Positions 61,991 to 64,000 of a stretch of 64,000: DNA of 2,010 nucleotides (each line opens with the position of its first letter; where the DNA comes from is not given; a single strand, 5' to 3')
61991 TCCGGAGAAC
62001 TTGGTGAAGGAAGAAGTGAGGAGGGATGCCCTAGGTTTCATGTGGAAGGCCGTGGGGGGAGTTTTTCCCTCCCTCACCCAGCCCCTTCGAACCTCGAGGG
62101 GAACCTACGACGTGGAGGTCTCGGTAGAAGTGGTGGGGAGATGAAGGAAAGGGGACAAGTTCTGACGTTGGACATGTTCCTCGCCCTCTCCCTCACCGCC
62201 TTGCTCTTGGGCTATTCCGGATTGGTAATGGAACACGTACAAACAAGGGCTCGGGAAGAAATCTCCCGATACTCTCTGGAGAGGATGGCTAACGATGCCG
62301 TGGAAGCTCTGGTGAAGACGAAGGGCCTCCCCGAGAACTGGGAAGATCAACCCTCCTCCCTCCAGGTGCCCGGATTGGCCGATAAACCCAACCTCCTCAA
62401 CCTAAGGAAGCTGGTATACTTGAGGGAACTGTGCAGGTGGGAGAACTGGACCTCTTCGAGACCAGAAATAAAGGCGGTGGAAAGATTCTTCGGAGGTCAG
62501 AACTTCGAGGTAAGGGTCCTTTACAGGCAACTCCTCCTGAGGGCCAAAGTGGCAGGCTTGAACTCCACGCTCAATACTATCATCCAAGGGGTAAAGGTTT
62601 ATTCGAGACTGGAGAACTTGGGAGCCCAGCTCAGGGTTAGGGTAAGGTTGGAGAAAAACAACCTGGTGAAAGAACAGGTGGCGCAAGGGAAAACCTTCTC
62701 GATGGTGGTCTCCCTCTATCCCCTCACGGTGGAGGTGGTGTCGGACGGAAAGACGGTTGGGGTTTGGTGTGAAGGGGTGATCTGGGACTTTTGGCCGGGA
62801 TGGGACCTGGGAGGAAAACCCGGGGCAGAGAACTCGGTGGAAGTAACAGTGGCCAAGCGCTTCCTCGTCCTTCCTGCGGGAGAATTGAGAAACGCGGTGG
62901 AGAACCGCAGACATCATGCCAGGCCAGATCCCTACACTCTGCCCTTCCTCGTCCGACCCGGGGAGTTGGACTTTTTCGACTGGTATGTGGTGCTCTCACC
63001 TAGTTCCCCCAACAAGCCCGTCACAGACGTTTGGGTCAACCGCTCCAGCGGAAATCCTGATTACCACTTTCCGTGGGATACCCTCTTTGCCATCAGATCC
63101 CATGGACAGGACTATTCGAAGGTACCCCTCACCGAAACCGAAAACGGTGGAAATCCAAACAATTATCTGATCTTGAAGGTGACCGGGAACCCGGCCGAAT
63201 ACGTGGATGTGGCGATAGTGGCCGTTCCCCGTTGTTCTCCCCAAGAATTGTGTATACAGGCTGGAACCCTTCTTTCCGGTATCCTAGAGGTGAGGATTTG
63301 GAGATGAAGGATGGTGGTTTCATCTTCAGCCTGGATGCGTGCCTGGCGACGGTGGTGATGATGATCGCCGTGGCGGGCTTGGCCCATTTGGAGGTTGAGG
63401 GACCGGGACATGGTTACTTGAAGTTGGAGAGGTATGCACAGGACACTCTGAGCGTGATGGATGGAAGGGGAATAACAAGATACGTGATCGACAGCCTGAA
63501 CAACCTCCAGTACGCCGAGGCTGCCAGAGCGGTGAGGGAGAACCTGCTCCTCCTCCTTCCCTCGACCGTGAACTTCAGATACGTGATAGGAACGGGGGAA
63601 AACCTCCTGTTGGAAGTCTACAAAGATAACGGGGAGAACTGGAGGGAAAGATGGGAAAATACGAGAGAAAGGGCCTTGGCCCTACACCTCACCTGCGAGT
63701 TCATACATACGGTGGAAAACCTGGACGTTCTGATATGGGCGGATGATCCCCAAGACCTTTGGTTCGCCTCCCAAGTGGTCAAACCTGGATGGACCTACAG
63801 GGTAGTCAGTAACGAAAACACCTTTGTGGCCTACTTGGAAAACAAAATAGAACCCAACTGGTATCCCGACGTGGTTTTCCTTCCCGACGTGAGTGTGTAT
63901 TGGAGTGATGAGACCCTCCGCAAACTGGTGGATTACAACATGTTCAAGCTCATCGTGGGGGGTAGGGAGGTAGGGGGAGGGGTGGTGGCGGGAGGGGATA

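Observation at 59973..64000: Seven-gene cluster of prepilin-like proteins with no recognisable globular families: candidate uncharacterised archaeal type IV filament locus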

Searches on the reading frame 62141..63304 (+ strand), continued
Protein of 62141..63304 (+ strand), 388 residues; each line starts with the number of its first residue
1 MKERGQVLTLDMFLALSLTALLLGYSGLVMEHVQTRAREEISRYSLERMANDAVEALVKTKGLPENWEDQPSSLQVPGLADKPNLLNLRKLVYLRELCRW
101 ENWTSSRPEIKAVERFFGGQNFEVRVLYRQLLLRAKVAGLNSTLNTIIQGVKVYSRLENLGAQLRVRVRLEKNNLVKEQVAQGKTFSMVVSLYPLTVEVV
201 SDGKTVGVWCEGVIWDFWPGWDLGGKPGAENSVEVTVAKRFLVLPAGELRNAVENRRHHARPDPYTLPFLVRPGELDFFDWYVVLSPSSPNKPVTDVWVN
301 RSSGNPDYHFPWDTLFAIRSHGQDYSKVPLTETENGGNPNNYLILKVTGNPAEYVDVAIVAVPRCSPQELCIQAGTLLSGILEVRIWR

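Call 84: search_protein_families(library=pfam, max_evalue=0.1, proteins=[L166:2781-3875:+, L166:1927-2694:-, L166:11088-11984:+])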
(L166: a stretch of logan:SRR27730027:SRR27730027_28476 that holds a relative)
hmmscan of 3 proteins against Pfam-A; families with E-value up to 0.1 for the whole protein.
L166:2781-3875:+ (365 aa): 1 family
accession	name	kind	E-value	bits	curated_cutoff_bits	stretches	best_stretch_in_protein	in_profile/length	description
PF04415.17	DUF515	-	9.5e-08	31.3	29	1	6-243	26-281/449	Protein of unknown function (DUF515)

L166:1927-2694:- (256 aa): 3 families
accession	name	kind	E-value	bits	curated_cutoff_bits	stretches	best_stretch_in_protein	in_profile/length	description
PF01478.23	Peptidase_A24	-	2.2e-12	47.7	26.5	1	10-123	3-98/104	Type IV leader peptidase family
PF06819.16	Arc_PepC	-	1.1e-07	32.5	23.4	1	145-174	25-55/110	Archaeal Peptidase A24 C-terminal Domain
PF06847.16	Arc_PepC_II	-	0.0071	17.3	29.9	1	198-244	47-93/93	Archaeal Peptidase A24 C-terminus Type II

L166:11088-11984:+ (299 aa): 1 family
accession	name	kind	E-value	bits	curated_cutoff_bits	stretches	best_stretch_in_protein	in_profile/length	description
PF00482.28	T2SSF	-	1e-18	67.9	25.2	1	105-228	1-121/125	Type II secretion system (T2SS), protein F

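Call 86: search_protein_families(library=pfam, alignment_id=A1, max_evalue=0.01)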
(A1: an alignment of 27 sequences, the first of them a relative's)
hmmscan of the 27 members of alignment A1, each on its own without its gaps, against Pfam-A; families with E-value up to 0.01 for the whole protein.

A. member 1, P0001 (428 aa): 0 families

B. families by the number of members that match (of 27 scanned): 0 families

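Call 87: search_protein_families(library=pfam, alignment_id=A4, max_evalue=0.01)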
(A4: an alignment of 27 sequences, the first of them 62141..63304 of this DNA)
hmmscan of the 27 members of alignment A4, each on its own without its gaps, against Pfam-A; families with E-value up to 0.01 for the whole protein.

A. member 1, window:62141-63304:+ (388 aa): 0 families

B. families by the number of members that match (of 27 scanned): 2 families
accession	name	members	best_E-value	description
PF09198.16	T4-Gluco-transf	1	0.0018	Bacteriophage T4 beta-glucosyltransferase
PF16346.12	GH32_BT1760-like_C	1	0.0064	GH32, BT1760-like, C-terminal domain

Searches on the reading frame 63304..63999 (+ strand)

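Call 7: search_protein_families(library=pfam, max_evalue=1, proteins=[window:63304-63999:+])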
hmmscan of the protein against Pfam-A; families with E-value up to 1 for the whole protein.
window:63304-63999:+ (232 aa): 1 family
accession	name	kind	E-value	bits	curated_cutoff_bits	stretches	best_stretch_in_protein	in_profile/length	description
PF23923.1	DUF7262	-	0.0052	17.7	27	1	16-93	15-97/132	Family of unknown function (DUF7262)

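Call 8: search_protein_families(library=ncbifam, max_evalue=1, proteins=[window:63304-63999:+])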
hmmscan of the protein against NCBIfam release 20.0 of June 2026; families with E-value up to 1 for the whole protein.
window:63304-63999:+ (232 aa): 0 families
